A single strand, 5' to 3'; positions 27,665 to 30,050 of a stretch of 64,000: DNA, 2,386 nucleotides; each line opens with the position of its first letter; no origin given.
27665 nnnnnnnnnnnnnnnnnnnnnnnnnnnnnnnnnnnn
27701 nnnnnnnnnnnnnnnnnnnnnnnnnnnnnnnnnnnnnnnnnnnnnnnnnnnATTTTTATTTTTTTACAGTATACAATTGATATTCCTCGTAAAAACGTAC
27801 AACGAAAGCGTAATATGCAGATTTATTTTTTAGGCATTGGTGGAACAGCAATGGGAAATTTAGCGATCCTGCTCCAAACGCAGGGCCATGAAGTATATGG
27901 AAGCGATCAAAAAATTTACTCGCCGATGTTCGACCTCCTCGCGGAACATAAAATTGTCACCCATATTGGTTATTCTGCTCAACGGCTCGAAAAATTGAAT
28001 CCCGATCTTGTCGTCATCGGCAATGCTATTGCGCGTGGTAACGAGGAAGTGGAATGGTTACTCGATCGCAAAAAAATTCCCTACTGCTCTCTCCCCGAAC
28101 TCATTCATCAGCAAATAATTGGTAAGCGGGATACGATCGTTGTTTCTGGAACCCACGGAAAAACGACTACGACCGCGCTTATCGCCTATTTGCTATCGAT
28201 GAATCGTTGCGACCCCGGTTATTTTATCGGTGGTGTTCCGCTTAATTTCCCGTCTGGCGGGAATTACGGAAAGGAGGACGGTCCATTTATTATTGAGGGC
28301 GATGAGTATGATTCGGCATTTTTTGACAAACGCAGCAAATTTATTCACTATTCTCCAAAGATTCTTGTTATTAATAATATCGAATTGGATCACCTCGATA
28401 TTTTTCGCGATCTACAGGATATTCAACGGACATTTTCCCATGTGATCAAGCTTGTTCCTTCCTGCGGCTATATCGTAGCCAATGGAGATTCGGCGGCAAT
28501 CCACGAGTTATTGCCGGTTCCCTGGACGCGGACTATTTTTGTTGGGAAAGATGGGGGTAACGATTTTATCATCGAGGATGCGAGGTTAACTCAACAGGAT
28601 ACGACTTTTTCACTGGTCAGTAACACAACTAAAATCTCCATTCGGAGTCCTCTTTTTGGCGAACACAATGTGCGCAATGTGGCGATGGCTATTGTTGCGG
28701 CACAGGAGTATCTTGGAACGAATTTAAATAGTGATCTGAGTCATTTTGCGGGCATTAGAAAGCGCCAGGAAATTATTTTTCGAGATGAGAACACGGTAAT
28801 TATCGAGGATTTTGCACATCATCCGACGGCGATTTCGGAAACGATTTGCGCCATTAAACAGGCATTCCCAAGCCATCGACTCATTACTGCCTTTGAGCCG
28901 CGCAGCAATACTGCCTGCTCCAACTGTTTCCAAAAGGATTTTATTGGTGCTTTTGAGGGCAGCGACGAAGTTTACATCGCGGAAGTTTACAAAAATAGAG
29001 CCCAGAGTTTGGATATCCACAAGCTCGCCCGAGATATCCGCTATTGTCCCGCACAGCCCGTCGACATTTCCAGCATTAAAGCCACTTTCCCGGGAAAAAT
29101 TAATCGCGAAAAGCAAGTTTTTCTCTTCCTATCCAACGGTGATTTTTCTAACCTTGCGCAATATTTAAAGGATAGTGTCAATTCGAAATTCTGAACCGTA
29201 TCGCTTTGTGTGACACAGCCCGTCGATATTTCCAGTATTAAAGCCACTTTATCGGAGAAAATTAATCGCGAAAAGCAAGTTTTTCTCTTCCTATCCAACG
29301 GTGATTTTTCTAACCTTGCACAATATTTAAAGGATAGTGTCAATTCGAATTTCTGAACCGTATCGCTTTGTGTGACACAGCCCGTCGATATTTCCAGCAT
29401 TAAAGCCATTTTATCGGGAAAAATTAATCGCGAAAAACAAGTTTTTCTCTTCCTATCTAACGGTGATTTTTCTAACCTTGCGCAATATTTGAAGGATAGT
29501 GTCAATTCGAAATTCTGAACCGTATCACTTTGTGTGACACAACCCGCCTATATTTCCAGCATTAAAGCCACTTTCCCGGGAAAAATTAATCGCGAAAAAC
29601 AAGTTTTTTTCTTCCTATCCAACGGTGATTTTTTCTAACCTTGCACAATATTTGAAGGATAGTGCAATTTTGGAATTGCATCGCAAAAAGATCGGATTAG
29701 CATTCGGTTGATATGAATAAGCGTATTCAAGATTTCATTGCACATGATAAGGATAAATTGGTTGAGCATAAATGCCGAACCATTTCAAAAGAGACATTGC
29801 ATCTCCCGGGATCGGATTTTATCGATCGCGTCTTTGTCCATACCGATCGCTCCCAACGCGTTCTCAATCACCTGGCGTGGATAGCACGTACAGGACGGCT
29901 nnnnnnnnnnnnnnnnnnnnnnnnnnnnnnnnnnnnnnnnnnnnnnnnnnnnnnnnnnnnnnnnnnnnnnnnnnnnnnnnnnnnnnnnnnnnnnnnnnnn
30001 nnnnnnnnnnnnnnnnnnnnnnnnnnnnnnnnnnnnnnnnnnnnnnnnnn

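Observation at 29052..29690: In-frame 162-bp tandem array made of the mpl 3' end, filling the whole mpl-fbaB spacer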

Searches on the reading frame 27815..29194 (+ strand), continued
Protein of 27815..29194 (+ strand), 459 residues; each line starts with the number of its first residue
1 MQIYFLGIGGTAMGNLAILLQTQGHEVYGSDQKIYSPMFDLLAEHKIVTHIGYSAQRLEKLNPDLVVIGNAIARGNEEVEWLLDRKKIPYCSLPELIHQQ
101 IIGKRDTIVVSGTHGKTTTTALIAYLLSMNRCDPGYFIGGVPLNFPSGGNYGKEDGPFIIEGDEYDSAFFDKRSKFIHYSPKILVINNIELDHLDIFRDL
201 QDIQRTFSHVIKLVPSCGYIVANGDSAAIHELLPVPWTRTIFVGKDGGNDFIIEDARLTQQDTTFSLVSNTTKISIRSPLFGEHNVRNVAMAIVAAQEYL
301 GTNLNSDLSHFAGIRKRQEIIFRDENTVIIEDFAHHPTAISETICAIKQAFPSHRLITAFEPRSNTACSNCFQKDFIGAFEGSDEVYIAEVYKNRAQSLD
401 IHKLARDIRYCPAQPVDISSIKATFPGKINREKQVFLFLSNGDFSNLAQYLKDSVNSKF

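Call 63: search_protein_families(library=ncbifam, proteins=[window:27815-29191:+], max_evalue=0.00001)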
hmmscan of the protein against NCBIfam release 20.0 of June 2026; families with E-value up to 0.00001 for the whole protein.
window:27815-29191:+ (459 aa): 19 families
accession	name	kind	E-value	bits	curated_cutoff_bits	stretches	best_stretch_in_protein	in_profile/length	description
TIGR01081.1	mpl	equivalog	2.9e-99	333.1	388.7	1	3-454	2-446/448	UDP-N-acetylmuramate:L-alanyl-gamma-D-glutamyl-meso-diaminopimelate ligase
TIGR01082.1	murC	equivalog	2.1e-77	261.1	335.1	1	2-448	1-445/449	UDP-N-acetylmuramate--L-alanine ligase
NF011171.0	PRK14573.1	equivalog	1.1e-43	149.3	1015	1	3-453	7-446/809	bifunctional UDP-N-acetylmuramate--L-alanine ligase/D-alanine--D-alanine ligase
NF053645.1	pMurC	equivalog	4.9e-23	81.6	560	2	259-353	294-391/492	pseudomurein biosynthesis peptide ligase pMurC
NF001126.0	PRK00139.1-4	equivalog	8.7e-21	74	373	1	173-359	188-373/486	UDP-N-acetylmuramoyl-L-alanyl-D-glutamate--2,6-diaminopimelate ligase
TIGR01143.1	murF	subfamily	2e-20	73.2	288.6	1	180-333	149-304/418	UDP-N-acetylmuramoyl-tripeptide--D-alanyl-D-alanine ligase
TIGR01087.1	murD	equivalog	3.4e-19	69.3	211.95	1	3-348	2-336/441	UDP-N-acetylmuramoyl-L-alanine--D-glutamate ligase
TIGR01085.1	murE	subfamily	2.3e-18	66.4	257.3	1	182-359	179-363/472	UDP-N-acetylmuramyl-tripeptide synthetase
NF008896.0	PRK11929.1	equivalog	3.2e-16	58.4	1023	1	187-360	208-391/965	bifunctional UDP-N-acetylmuramoyl-L-alanyl-D-glutamate--2,6-diaminopimelate ligase MurE/UDP-N-acetylmuramoyl-tripeptide--D-alanyl-D-alanine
NF053648.1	pMurE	equivalog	5.9e-15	54.9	600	1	180-351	189-352/464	pseudomurein biosynthesis peptide ligase pMurE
NF001124.0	PRK00139.1-2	equivalog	9.2e-15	54.3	476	1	186-359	204-382/500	UDP-N-acetylmuramoyl-L-alanyl-D-glutamate--2,6-diaminopimelate ligase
NF001123.0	PRK00139.1-1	equivalog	3.2e-14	52.5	586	1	182-350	198-373/493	UDP-N-acetylmuramoyl-L-alanyl-D-glutamate--2,6-diaminopimelate ligase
NF008041.0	PRK10773.1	equivalog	7.3e-09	34.8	551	1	181-304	176-301/453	UDP-N-acetylmuramoyl-tripeptide--D-alanyl-D-alanine ligase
TIGR02068.2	cya_phycin_syn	equivalog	1.6e-08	33.1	850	1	108-358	482-761/862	cyanophycin synthetase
NF033197.0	F430_CfbE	equivalog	2.5e-08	33.3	250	0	267-332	253-319/430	coenzyme F430 synthase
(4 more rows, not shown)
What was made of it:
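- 27815..29194 (+): mpl (UDP-N-acetylmuramate:L-alanyl-gamma-D-glutamyl-meso-diaminopimelate ligase), 459 aa. It is complete using copy 1 of the repeat. The score of 333 bits is below the curated cut-off of 388.7 (call 63).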

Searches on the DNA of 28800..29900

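Call 58: search_rna_families(source=window, start=28800, end=29900, threshold=evalue, max_evalue=1)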
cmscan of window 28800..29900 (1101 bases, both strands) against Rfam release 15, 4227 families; matches with E-value up to 1: 0.
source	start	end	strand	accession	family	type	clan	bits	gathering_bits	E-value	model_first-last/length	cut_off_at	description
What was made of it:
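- On Structured RNA, terminator or riboswitch in the spacer: No Rfam match at E <= 1 (call 58).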
